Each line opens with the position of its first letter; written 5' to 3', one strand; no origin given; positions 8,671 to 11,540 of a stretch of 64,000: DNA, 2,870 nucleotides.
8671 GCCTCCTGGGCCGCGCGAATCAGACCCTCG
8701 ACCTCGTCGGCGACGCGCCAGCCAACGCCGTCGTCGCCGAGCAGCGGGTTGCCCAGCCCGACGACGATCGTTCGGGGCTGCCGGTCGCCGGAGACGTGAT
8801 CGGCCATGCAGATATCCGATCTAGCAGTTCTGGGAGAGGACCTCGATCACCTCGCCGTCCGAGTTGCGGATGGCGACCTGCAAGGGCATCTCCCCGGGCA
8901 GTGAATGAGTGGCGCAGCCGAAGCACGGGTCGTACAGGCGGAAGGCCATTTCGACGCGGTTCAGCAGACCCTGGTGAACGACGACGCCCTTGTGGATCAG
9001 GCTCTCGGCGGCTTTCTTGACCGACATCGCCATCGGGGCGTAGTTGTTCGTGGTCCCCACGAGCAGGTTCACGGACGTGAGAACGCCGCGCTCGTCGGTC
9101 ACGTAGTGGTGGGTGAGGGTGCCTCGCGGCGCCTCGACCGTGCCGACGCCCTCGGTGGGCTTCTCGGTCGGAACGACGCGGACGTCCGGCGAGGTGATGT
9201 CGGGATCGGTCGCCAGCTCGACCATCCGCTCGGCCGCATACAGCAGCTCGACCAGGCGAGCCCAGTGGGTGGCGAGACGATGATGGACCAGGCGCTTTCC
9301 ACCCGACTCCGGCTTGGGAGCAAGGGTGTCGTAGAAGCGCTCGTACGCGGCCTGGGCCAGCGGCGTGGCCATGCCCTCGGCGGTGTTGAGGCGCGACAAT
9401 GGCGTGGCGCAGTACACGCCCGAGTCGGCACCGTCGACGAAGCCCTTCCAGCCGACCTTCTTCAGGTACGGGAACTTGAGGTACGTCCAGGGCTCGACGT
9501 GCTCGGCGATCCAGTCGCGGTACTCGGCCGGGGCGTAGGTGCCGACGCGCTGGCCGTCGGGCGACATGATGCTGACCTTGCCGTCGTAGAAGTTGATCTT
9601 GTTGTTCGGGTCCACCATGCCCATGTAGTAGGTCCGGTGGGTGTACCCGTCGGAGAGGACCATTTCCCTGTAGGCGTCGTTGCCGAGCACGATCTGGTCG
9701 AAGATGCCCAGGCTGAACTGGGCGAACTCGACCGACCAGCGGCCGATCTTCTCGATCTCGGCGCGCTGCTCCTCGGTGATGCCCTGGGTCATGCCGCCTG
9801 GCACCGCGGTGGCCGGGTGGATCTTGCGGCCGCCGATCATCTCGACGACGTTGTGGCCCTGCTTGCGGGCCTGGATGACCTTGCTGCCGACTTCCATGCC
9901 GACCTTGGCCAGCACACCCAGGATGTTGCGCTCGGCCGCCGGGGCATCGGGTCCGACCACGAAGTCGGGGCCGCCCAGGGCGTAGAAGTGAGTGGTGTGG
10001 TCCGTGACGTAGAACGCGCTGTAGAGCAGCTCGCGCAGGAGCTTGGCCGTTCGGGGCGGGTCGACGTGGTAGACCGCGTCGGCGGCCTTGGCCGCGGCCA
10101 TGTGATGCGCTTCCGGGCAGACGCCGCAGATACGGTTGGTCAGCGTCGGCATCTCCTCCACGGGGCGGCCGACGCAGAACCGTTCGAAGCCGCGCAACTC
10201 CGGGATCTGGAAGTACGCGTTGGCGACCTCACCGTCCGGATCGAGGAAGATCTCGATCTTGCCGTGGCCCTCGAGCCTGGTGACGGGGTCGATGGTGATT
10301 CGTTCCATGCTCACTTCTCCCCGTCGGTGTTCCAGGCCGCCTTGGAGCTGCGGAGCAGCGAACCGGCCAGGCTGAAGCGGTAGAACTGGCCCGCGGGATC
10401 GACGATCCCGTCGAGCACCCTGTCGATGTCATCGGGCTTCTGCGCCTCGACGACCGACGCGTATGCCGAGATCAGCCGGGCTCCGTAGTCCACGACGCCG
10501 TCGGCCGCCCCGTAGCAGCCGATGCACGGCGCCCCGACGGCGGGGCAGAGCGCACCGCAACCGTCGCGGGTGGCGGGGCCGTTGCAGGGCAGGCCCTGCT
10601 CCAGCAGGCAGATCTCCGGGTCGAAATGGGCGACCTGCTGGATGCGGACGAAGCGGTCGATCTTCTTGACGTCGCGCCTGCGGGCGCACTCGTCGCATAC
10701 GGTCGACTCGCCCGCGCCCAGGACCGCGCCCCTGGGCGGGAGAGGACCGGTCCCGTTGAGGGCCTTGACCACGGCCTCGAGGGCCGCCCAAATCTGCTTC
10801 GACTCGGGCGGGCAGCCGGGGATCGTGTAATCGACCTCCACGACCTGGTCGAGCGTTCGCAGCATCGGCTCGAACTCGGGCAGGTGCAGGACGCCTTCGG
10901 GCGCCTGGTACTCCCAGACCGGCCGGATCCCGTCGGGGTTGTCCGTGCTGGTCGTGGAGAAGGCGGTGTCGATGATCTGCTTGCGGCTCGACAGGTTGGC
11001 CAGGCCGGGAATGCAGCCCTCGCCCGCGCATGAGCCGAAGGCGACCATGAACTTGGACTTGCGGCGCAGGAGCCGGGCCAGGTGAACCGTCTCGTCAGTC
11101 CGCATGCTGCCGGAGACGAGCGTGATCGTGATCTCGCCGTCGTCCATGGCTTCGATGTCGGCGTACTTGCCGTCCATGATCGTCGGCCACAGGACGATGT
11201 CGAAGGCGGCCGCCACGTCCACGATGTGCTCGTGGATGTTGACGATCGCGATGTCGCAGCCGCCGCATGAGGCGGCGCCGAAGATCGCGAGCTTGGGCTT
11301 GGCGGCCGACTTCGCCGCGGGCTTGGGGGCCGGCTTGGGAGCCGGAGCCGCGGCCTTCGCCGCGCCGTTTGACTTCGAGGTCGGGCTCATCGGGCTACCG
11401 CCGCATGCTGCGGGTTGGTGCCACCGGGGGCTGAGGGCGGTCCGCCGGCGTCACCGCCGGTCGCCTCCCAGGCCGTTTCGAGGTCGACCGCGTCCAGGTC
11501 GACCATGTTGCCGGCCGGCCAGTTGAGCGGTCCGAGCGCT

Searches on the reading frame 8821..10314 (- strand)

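Call 60: search_protein_families(library=pfam, proteins=[window:8821-10314:-], max_evalue=0.0001)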
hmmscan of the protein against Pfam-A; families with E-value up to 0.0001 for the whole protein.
window:8821-10314:- (497 aa): 1 family
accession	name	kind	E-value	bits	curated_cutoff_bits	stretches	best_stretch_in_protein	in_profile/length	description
PF00374.24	NiFeSe_Hases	-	9.9e-35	120.9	25.8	2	41-120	1-80/508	Nickel-dependent hydrogenase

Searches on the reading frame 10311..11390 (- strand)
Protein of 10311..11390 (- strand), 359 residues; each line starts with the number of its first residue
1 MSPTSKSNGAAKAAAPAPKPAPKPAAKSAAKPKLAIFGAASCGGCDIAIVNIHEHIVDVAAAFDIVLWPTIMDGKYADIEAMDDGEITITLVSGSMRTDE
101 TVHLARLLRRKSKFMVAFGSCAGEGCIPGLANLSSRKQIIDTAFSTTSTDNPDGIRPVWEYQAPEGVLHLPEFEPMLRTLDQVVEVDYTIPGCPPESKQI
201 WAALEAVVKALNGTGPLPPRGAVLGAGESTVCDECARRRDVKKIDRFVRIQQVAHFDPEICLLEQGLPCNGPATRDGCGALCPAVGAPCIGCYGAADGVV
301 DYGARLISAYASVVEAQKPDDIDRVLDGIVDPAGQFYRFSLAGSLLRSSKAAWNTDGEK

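Call 60: search_protein_families(library=pfam, proteins=[window:10311-11390:-], max_evalue=0.0001)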
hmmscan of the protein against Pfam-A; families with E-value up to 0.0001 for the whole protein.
window:10311-11390:- (359 aa): 1 family
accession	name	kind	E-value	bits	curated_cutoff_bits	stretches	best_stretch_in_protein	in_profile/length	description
PF01058.29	Oxidored_q6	-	9.1e-23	80.8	27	1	42-206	1-127/128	NADH ubiquinone oxidoreductase, 20 Kd subunit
